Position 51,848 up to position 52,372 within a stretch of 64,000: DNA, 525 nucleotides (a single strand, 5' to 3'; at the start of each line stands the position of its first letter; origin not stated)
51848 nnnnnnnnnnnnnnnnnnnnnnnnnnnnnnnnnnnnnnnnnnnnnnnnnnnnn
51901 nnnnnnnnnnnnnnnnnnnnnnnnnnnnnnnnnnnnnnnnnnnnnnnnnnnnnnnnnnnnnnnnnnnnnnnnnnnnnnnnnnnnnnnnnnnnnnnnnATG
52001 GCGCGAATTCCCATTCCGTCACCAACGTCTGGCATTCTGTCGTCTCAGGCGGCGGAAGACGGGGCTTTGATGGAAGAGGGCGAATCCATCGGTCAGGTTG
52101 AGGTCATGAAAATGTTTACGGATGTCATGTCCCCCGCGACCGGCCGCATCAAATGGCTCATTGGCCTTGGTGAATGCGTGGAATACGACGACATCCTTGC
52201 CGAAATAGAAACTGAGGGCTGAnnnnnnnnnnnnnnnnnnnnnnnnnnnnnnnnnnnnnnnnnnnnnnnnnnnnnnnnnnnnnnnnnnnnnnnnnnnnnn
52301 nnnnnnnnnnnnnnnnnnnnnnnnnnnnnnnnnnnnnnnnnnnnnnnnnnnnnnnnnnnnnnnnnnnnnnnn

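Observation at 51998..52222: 74-aa phage protein that looks like a biotin carboxyl carrier domain with an intact VMKM site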

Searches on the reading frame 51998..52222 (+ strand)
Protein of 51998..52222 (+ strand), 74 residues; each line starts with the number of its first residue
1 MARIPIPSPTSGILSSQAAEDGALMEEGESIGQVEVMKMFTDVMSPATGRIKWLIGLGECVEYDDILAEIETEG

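Call 3: search_protein_families(library=pfam, proteins=[window:51998-52219:+], max_evalue=1)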
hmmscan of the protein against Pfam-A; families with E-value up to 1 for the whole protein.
window:51998-52219:+ (74 aa): 3 families
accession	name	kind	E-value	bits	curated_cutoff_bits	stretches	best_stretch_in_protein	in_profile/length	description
PF00364.28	Biotin_lipoyl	-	1e-09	38.5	22.1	1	11-70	8-73/73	Biotin-requiring enzyme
PF01597.25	GCV_H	-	0.0022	18.4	22.2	1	14-51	34-71/122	Glycine cleavage H-protein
PF16576.10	HlyD_D23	-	0.13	12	30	1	3-35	108-140/214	Barrel-sandwich domain of CusB or HlyD membrane-fusion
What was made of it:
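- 51998..52222 (+): Free-standing biotinyl (biotin-acceptor) domain protein, 74 aa. The predicted modified residue is K38 (codon 52109-52111) in the hairpin E35-V-M-K-M39. PF00364 E=1e-9, above cut-off (call 3).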

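Call 4: search_protein_families(library=phrogs, proteins=[window:51998-52219:+], max_evalue=0.1)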
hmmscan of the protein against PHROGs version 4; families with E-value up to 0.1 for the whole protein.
window:51998-52219:+ (74 aa): 0 families

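Call 5: search_solved_structures(query=window:51998-52219:+, max_evalue=10, show_alignments=3)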
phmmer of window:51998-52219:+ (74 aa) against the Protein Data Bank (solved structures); distinct sequences matched with E-value up to 10: 50.
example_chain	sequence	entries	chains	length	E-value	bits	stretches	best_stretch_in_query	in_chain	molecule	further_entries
2kcc_A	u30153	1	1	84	1.5e-06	31.5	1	6-72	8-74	Acetyl-CoA carboxylase 2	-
2dn8_A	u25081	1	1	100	2.4e-06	30.8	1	6-72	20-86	acetyl-CoA carboxylase 2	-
8f41_I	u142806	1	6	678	8.9e-05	25.8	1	6-72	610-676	3-methylcrotonyl-CoA carboxylase, alpha-subunit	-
8f3d_H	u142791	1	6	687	9.2e-05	25.8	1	6-72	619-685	3-methylcrotonyl-CoA carboxylase alpha-subunit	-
1dcz_A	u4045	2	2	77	0.00033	24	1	6-54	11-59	TRANSCARBOXYLASE 1.3S SUBUNIT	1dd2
1o78_A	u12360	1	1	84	0.00042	23.7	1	6-54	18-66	BIOTIN CARBOXYL CARRIER PROTEIN OF METHYLMALONYL-COA CARBOXYL-TRANSFERASE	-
9rca_A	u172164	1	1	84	0.0022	21.4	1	45-73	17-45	Dihydrolipoyllysine-residue succinyltransferase component of 2-oxoglutarate dehydrogenase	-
2jku_A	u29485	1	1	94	0.0036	20.7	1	6-71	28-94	PROPIONYL-COA CARBOXYLASE ALPHA CHAIN, MITOCHONDRIAL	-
8usb_c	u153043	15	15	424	0.0058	20.1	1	6-54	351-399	26S proteasome non-ATPase regulatory subunit 14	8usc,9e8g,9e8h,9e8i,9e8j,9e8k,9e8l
8sgx_S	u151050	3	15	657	0.01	19.3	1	6-71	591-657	propionyl-CoA carboxylase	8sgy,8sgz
3tzu_A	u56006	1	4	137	0.018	18.6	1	15-51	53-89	Glycine cleavage system H protein 1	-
10bu_A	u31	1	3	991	0.018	18.5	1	6-54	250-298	BAP inserted Hexon protein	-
8uxz_B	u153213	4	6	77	0.029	17.9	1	19-71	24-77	Biotin carboxyl carrier protein of acetyl-CoA carboxylase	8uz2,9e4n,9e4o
1bdo_A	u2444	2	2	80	0.032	17.7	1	19-71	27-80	ACETYL-COA CARBOXYLASE | PROTEIN (ACETYL-COA CARBOXYLASE)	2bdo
3bdo_A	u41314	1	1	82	0.034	17.7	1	19-71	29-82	PROTEIN (ACETYL-COA CARBOXYLASE)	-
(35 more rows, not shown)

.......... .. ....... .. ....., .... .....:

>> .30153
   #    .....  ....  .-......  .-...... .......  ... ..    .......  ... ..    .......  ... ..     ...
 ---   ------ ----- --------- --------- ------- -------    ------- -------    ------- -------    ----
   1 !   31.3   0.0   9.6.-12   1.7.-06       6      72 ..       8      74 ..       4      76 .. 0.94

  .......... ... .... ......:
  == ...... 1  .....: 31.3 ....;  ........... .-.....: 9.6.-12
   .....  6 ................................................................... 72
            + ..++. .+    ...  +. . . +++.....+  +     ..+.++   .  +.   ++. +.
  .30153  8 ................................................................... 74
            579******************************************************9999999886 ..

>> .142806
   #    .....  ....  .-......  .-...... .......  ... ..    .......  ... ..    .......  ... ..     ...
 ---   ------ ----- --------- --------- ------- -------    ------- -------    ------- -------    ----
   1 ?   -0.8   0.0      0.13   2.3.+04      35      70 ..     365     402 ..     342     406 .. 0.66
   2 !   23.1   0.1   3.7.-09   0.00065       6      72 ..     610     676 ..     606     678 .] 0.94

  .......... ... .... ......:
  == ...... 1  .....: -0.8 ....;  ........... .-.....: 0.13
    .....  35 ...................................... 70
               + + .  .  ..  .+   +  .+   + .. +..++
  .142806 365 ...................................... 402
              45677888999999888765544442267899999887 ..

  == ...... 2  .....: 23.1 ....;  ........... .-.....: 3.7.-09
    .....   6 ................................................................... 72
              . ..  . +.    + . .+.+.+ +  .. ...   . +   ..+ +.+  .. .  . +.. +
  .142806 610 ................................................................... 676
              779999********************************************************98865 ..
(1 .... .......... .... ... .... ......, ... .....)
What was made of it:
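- Checked: The best solved-structure sequence match is the human ACC2 biotinyl domain 2kcc, E=1.5e-6, covering residues 6-72 (call 5).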

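Call 6: search_dna_similar(query=window:51998-52219:+, collection=phages, mode=protein, max_evalue=0.01, max_rows=40)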
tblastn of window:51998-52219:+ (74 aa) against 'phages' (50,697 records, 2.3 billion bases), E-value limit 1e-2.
Records with a match: 1; places in all: 1; records where one place covers at least 80% of the query: 1.
Best place of each record, by identity: <60% 1.
By first word of the organism name: Bacteriophage 1.
By host as written in the record: - 1.
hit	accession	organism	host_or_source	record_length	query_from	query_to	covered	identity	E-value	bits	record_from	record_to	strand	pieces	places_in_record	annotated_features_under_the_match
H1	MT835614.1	Bacteriophage sp.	human fecal samples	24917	6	70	88%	32.3%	7e-4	41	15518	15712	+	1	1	record has no annotation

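Call 7: find_homologous_proteins(query=window:51998-52219:+, max_evalue=0.001)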
Query window:51998-52219:+ (74 aa): 1 proteins with E <= 0.001 among 1 candidates.
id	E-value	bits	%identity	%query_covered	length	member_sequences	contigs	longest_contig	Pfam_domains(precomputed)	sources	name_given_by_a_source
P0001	2.6e-40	153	100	100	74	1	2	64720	PF00364.29,PF25997.1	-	-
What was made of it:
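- Tried and rejected: The word-indexed homolog search with the single protein found only the protein itself (call 7).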

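Call 16: find_encoding_contigs(protein=window:51998-52222:+, flank=10000)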
Protein window:51998-52222:+ (74 aa): 4 contigs read that carry it; 3 places shown.
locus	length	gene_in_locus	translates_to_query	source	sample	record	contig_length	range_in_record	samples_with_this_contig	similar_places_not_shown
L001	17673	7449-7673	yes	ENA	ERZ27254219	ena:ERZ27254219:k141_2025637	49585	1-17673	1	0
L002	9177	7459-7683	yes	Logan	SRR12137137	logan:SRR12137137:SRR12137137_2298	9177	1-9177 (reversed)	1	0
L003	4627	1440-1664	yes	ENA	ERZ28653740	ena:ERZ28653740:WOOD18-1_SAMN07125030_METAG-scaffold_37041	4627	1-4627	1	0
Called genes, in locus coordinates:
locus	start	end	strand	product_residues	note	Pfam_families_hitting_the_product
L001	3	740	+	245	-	?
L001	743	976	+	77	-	-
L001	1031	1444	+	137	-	-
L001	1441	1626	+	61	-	-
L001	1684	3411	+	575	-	-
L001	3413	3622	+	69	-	-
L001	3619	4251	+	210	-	-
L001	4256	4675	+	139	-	-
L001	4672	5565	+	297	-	PF02272:DHHA1 (weak)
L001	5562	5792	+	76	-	-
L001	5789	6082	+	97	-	-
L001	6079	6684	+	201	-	-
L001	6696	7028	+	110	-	-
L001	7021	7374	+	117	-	-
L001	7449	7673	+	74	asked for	PF00364:Biotin_lipoyl, PF25997:BSH_YhbJ (faint)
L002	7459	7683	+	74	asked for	PF00364:Biotin_lipoyl, PF25997:BSH_YhbJ (faint)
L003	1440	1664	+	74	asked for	PF00364:Biotin_lipoyl, PF25997:BSH_YhbJ (faint)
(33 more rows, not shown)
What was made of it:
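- There are faint BSH_* Pfam hits (calls 3, 16). Identical copies occur in several independent metagenomes (call 16).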

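Call 17: find_related_loci(query=window:51998-52219:+, collection=viral_contigs, flank=6000)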
Query window:51998-52219:+ (74 aa) in viral_contigs; peptide patterns used: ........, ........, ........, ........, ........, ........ (x = any residue, [..] = any of these).
18 stretches matched a pattern, but none encodes a relative of the query by tblastn (E <= 1e-3).
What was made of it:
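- Tried and rejected: find_related_loci with the single protein in IMG/VR found nothing (call 17).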

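Call 26: search_protein_representatives(protein=window:51998-52219:+)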
Query: 74 residues. Proteins with E-value up to 0.001 (for the whole library): 118; up to 1e-10: 4; up to 1e-30: 0. The best 118 are listed.
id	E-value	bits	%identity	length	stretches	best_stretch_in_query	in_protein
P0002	5.3e-13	64.5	29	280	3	6-70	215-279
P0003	7.3e-13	64.1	48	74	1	1-73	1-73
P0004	1.3e-12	63.3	46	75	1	4-71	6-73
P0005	2.4e-11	59.3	46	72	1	3-70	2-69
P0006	7.6e-10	54.5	26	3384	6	41-69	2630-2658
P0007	1.4e-09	53.7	32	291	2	5-71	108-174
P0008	1.5e-08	50.4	46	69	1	4-70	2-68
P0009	2.1e-08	50.0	39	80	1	2-70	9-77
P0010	2.7e-08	49.6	45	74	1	7-72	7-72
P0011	4.3e-08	49.0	43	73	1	1-72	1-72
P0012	4.7e-08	48.9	37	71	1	3-72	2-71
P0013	7.3e-08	48.3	41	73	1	1-71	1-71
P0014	9.8e-08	47.9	41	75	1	6-71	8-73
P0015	1.2e-07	47.6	37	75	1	4-70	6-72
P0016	1.7e-07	47.1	40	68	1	6-70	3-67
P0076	1.3e-04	38.0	35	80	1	6-70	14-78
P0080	1.7e-04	37.6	34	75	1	9-73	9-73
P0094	4.7e-04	36.2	34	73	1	8-72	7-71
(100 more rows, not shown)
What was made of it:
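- Its nearest sequence matches are cellular carboxylase domains (calls 5, 26).
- Tried and rejected: The exhaustive representative search was needed to find the family (call 26).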

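Call 39: find_homologous_proteins(query=A2, max_evalue=0.00001)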
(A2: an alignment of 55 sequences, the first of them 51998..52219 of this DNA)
Query A2 (55 sequences) (74 aa, profile of the alignment): 81 proteins with E <= 0.00001 among 1328 candidates.
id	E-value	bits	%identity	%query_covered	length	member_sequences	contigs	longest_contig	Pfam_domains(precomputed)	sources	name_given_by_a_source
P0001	3.1e-24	102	100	100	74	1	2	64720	PF00364.29,PF25997.1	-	-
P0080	4.9e-23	98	32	99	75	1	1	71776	PF00364.29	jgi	jgi:biotin carboxyl carrier protein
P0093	1.2e-21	94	33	89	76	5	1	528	PF00364.29,PF25917.1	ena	-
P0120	2.3e-21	93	35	89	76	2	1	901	PF01597.26,PF00364.29,PF25917.1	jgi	-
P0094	7.9e-21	91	35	89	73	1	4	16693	PF00364.29,PF25917.1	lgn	-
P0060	9.8e-21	91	34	92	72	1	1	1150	PF00364.29,PF25917.1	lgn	-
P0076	1.4e-18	84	35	88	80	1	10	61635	PF00364.29,PF25919.1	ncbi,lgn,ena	-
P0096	2.8e-18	83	33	91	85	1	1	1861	PF00364.29,PF25917.1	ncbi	-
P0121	6.1e-15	72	33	89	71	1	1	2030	PF25973.1,PF25984.1,PF00364.29,PF25919.1,PF25917.1,PF25997.1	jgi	jgi:acetyl-CoA carboxylase biotin carboxyl carrier protein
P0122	4.0e-14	70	24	45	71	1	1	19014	PF25973.1,PF25984.1,PF00364.29,PF25919.1,PF25917.1,PF25997.1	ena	-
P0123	2.2e-13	67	32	38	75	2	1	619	PF25973.1,PF25984.1,PF00364.29,PF25919.1,PF25917.1,PF25997.1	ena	-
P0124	1.0e-12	65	31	91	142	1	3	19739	PF25973.1,PF25984.1,PF00364.29,PF06898.17,PF25917.1,PF25997.1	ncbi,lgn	ncbi:MAG: biotin/lipoyl-binding carrier protein [Bacteroidales bacterium]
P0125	1.2e-12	65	28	89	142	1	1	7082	PF25973.1,PF25984.1,PF00358.27,PF00364.29,PF25919.1,PF25917.1,PF25997.1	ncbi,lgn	ncbi:MAG: biotin/lipoyl-containing protein [Bacteroidales bacterium]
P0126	1.3e-12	65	28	89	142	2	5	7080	PF25973.1,PF25984.1,PF00358.27,PF00364.29,PF25919.1,PF25917.1,PF25997.1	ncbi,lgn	ncbi:MAG: biotin/lipoyl-containing protein [Bacteroidales bacterium]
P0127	1.7e-12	65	36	88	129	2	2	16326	PF25973.1,PF25984.1,PF00364.29,PF25917.1,PF25997.1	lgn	-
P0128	1.7e-12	65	34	93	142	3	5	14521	PF25973.1,PF25984.1,PF00364.29,PF25917.1,PF25997.1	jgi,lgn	jgi:biotin carboxyl carrier protein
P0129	2.5e-12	64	33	93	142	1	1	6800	PF25973.1,PF25984.1,PF00364.29,PF25917.1,PF25997.1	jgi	jgi:biotin carboxyl carrier protein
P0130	3.3e-12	64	34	85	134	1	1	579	PF25973.1,PF00364.29,PF25917.1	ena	-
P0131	4.1e-12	63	44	51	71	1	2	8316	PF25973.1,PF00364.29,PF25919.1,PF25917.1,PF25997.1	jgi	jgi:biotin carboxyl carrier protein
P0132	4.8e-12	63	-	-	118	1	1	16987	PF25973.1,PF13375.13,PF25984.1,PF00364.29,PF25919.1,PF25917.1,PF25997.1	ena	-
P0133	5.0e-12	63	44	51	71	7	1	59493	PF25973.1,PF00364.29,PF25919.1,PF25917.1,PF25997.1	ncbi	-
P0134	5.2e-12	63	36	85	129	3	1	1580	PF25973.1,PF25984.1,PF00364.29,PF25917.1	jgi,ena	-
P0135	8.6e-12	62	32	95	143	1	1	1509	PF25973.1,PF25984.1,PF00364.29,PF25919.1,PF25917.1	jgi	jgi:glutaconyl-CoA/methylmalonyl-CoA decarboxylase subunit gamma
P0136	9.5e-12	62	30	89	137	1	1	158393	PF25973.1,PF25984.1,PF02749.23,PF00364.29,PF25919.1,PF25917.1,PF25997.1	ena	-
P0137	1.0e-11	62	33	89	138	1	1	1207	PF25973.1,PF25984.1,PF00364.29,PF25919.1,PF25917.1,PF25997.1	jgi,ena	-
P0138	1.5e-11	62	26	68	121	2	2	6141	PF25973.1,PF13375.13,PF25984.1,PF00364.29,PF25919.1,PF25917.1,PF25997.1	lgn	-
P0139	1.5e-11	62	33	88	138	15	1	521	PF25973.1,PF25984.1,PF00364.29,PF25919.1,PF25917.1,PF25997.1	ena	-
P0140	1.8e-11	61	33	93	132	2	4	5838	PF25973.1,PF25984.1,PF00364.29,PF25919.1,PF25917.1,PF25997.1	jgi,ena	jgi:biotin carboxyl carrier protein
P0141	2.4e-11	61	34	85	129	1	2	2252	PF25973.1,PF00364.29,PF25917.1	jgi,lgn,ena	-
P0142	2.5e-11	61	33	89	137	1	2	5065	PF25973.1,PF25984.1,PF00364.29,PF25919.1,PF25917.1,PF25997.1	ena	-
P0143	3.1e-11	61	32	86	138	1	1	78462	PF25973.1,PF13375.13,PF25984.1,PF00364.29,PF25919.1,PF25917.1,PF25997.1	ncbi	-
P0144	3.4e-11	61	34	89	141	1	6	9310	PF25984.1,PF00364.29,PF25917.1,PF25997.1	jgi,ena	jgi:glutaconyl-CoA/methylmalonyl-CoA decarboxylase subunit gamma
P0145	3.4e-11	60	37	95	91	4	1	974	PF25973.1,PF25984.1,PF00364.29,PF25919.1,PF25917.1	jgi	jgi:biotin carboxyl carrier protein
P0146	3.5e-11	60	31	95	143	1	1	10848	PF25973.1,PF25984.1,PF00364.29,PF25919.1,PF25917.1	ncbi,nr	ncbi:MAG: biotin/lipoyl-containing protein [Bacteroidota bacterium]|nr:biotin/lipoyl-containing prot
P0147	3.5e-11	60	38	91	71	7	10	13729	PF25973.1,PF00364.29,PF25919.1,PF25917.1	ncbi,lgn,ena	ncbi:MAG: biotin/lipoyl-containing protein [Candidatus Binatota bacterium]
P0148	4.3e-11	60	33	89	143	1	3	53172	PF25973.1,PF25984.1,PF00364.29,PF25919.1,PF25997.1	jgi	jgi:biotin carboxyl carrier protein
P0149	4.8e-11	60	30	85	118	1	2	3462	PF25973.1,PF25984.1,PF00364.29,PF25917.1,PF25997.1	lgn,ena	-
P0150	5.3e-11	60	-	-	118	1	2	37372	PF25973.1,PF25984.1,PF00364.29,PF25919.1,PF25917.1,PF25997.1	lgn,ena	-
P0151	6.2e-11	60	31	88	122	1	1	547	PF00364.29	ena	-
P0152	6.7e-11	60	29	84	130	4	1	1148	PF25984.1,PF00364.29,PF25917.1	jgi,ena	-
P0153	9.1e-11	59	40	59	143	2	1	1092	PF25973.1,PF13375.13,PF25984.1,PF00364.29,PF25919.1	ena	-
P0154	1.3e-10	59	37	84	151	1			PF25973.1,PF25984.1,PF00364.29,PF25919.1,PF25917.1,PF25997.1,PF26018.1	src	-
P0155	1.5e-10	58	37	86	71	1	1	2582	PF25973.1,PF00364.29,PF25919.1,PF25917.1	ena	-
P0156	1.8e-10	58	37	72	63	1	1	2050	PF25973.1,PF25984.1,PF00364.29,PF25919.1,PF26077.1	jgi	jgi:biotin carboxyl carrier protein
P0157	3.8e-10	57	33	96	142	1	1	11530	PF25973.1,PF25984.1,PF00364.29,PF25919.1,PF25917.1,PF26077.1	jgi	jgi:biotin carboxyl carrier protein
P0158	4.5e-10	57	35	66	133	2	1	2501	PF25973.1,PF25984.1,PF00364.29,PF25919.1,PF25917.1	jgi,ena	-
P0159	5.2e-10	57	44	51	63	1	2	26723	PF25973.1,PF00364.29,PF25919.1,PF25917.1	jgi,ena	jgi:biotin carboxyl carrier protein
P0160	7.1e-10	56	44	51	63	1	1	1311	PF25973.1,PF00364.29,PF25917.1,PF25997.1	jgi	jgi:biotin carboxyl carrier protein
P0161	7.4e-10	56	30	92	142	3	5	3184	PF25973.1,PF25984.1,PF00364.29,PF25919.1,PF25917.1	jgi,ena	-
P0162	7.9e-10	56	28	39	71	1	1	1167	PF25973.1,PF00364.29,PF25919.1,PF25917.1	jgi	jgi:acetyl-CoA carboxylase biotin carboxyl carrier protein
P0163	8.0e-10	56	44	51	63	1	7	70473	PF25973.1,PF00364.29,PF25919.1,PF25917.1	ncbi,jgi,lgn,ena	jgi:biotin carboxyl carrier protein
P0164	8.7e-10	56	44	51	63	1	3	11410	PF25973.1,PF00364.29,PF25919.1,PF25917.1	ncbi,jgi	jgi:biotin carboxyl carrier protein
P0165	1.2e-9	56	33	91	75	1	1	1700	PF00364.29,PF25919.1,PF25997.1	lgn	-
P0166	1.2e-9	56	30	92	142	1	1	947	PF25973.1,PF25984.1,PF00364.29,PF25919.1,PF25917.1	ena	-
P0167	1.3e-9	55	44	51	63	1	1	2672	PF25973.1,PF00364.29,PF25917.1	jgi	jgi:biotin carboxyl carrier protein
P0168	2.1e-9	55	31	86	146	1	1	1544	PF25984.1,PF00364.29,PF25919.1,PF25917.1,PF25997.1,PF26077.1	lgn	-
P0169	2.1e-9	55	31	86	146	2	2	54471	PF25984.1,PF00364.29,PF25919.1,PF25917.1,PF25997.1,PF26077.1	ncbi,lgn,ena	-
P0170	3.1e-9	54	34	86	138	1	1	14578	PF25973.1,PF25984.1,PF00364.29,PF25917.1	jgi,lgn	-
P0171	5.3e-9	53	29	89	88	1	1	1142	PF25973.1,PF00364.29,PF25919.1,PF25917.1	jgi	-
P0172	6.7e-9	53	28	92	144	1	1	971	PF25973.1,PF25984.1,PF00364.29,PF25919.1,PF25917.1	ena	-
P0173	1.2e-8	52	29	95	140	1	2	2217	PF00364.29,PF25919.1,PF25917.1,PF25997.1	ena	-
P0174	1.8e-8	52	-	-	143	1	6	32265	PF25973.1,PF25984.1,PF00364.29,PF25919.1,PF25917.1,PF25997.1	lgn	-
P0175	2.2e-8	51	32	69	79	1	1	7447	PF25973.1,PF25984.1,PF01597.26,PF00364.29,PF25917.1,PF25997.1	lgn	-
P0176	2.3e-8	51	28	86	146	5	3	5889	PF25984.1,PF00364.29,PF25917.1,PF26077.1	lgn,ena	-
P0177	3.7e-8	51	28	62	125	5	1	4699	PF25973.1,PF25984.1,PF00364.29,PF25919.1,PF25917.1,PF25997.1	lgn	-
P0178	5.4e-8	50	25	88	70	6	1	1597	PF00364.29,PF25917.1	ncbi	-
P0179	6.3e-8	50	43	68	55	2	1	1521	PF25973.1,PF00364.29,PF25919.1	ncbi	ncbi:MAG: biotin/lipoyl-containing protein, partial [Candidatus Binatota bacterium]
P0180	8.5e-8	50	29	92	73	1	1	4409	PF25973.1,PF00364.29,PF25919.1,PF25917.1,PF25997.1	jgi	-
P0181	1.4e-7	49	34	66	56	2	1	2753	PF25984.1,PF00364.29,PF25919.1,PF25917.1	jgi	-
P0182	1.7e-7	49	-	-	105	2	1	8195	PF25973.1,PF25984.1,PF00364.29,PF25919.1,PF25917.1,PF26077.1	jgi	-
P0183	2.0e-7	48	59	30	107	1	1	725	PF25973.1,PF05896.18,PF13375.13,PF25984.1,PF00364.29,PF25919.1,PF25917.1,PF25997.1,PF26018.1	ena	-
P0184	2.3e-7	48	25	39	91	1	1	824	PF25973.1,PF13375.13,PF25984.1,PF01597.26,PF00364.29,PF25917.1,PF25997.1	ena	-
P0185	3.3e-7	48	-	-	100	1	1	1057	PF25973.1,PF25984.1,PF00358.27,PF00364.29,PF25919.1,PF25917.1,PF25964.1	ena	-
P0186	3.9e-7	47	36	93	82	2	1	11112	PF25973.1,PF25984.1,PF00364.29,PF25919.1,PF25917.1,PF25997.1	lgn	-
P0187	5.7e-7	47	57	31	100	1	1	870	PF25984.1,PF00364.29,PF25917.1,PF25997.1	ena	-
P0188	5.9e-7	47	29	96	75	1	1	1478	PF00364.29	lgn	-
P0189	8.9e-7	46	23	81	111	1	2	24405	PF25973.1,PF00364.29,PF25919.1,PF25917.1,PF25997.1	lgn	-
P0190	2.1e-6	45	25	84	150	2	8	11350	PF25973.1,PF25984.1,PF00364.29,PF25919.1,PF26077.1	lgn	-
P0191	2.3e-6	45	29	92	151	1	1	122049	PF00364.29,PF25917.1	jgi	jgi:biotin carboxyl carrier protein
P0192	4.9e-6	44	40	58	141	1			PF25973.1,PF25984.1,PF00364.29,PF25997.1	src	-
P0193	6.1e-6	44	35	92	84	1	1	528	PF25984.1,PF00364.29,PF25919.1,PF25917.1,PF25997.1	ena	-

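Call 40: find_encoding_contigs(protein=P0080, flank=8000, max_places=2)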
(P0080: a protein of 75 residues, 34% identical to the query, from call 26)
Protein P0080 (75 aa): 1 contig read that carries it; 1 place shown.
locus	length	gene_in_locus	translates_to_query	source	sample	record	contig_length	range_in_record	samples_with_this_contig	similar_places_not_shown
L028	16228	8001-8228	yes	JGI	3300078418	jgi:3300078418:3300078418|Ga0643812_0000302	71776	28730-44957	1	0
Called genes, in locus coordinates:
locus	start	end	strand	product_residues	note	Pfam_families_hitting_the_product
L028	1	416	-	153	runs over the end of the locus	-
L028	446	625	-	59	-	-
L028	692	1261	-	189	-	-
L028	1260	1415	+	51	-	-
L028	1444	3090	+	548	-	-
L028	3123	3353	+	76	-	-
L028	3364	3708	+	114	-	-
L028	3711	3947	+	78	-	-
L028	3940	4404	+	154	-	-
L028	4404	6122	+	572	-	-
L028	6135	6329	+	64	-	-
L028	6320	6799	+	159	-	-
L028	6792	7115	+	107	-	-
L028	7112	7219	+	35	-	-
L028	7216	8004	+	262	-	PF00145:DNA_methylase (weak)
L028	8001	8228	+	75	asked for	PF00364:Biotin_lipoyl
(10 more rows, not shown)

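Call 41: find_encoding_contigs(protein=P0076, flank=8000, max_places=3)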
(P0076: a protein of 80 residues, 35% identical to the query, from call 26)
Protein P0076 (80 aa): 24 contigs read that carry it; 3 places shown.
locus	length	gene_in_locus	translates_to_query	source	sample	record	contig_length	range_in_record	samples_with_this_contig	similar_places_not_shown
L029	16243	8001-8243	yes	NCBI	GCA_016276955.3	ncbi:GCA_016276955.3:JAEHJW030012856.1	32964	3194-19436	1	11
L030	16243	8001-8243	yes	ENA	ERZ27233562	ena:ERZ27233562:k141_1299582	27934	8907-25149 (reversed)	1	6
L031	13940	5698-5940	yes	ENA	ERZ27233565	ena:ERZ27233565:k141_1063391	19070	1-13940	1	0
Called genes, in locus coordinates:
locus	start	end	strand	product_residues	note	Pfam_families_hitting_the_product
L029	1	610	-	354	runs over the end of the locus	-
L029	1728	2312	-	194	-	-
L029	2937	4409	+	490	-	PF03237:Terminase_6N, PF17289:Terminase_6C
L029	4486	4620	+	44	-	-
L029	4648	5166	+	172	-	-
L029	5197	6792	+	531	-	-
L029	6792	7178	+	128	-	-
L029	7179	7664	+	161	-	-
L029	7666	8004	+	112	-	-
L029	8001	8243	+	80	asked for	PF25919:BSH_CusB (faint), PF00364:Biotin_lipoyl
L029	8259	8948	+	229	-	PF06810:Phage_scaffold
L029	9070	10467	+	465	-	-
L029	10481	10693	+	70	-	-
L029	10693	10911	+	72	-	-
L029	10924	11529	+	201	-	-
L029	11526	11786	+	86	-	-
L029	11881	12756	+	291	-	-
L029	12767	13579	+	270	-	-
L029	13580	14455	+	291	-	-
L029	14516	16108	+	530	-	-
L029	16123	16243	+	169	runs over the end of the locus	-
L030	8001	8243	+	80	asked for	PF25919:BSH_CusB (faint), PF00364:Biotin_lipoyl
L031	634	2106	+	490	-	PF03237:Terminase_6N, PF17289:Terminase_6C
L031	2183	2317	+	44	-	-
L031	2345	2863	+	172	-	-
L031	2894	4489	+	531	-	-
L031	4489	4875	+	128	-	-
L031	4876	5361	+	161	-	-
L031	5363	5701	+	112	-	-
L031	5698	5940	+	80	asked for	PF25919:BSH_CusB (faint), PF00364:Biotin_lipoyl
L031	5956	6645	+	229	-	PF06810:Phage_scaffold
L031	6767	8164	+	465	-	-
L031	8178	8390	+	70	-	-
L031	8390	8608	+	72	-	-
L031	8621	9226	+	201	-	-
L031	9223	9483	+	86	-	-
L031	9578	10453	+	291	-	-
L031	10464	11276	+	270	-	-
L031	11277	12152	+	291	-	-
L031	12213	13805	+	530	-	-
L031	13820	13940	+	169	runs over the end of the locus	-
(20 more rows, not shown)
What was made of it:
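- In L029-L031 the gene overlaps the end of X' and stops 16 nt before the scaffold gene (call 41).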
